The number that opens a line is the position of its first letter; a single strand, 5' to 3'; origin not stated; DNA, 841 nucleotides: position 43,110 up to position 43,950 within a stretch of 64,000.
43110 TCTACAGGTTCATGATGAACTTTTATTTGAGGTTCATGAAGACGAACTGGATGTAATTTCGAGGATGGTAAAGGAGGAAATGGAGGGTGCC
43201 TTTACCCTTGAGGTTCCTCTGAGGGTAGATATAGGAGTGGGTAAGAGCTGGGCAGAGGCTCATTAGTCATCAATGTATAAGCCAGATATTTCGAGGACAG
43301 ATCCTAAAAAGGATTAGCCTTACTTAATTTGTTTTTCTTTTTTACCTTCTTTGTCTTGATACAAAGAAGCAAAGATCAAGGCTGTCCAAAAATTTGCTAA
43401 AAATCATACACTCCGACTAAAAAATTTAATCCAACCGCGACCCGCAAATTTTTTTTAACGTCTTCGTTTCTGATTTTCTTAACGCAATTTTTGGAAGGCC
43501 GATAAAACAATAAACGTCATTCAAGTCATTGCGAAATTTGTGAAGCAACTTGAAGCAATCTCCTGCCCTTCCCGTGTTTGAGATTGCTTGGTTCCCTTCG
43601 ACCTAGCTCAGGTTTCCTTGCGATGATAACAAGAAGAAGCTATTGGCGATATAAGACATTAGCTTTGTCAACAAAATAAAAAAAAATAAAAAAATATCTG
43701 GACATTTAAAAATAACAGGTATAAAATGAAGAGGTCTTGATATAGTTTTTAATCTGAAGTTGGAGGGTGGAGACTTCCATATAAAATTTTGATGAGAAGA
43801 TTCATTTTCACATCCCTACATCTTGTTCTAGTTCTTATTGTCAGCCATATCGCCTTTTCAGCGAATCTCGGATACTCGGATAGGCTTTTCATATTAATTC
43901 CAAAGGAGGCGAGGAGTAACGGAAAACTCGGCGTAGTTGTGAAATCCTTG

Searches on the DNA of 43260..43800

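Call 49: search_rna_families(source=window, start=43260, end=43800, threshold=evalue, max_evalue=1)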
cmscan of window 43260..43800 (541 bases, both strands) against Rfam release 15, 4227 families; matches with E-value up to 1: 2.
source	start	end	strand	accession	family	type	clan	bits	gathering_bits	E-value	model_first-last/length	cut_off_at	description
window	43322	43372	-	RF02925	6A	Gene; sRNA;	-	20.7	41.2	0.27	1-52/52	no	6A RNA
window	43463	43559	+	RF00251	mir-219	Gene; miRNA;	-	17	54.5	0.6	1-79/79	no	mir-219 microRNA precursor family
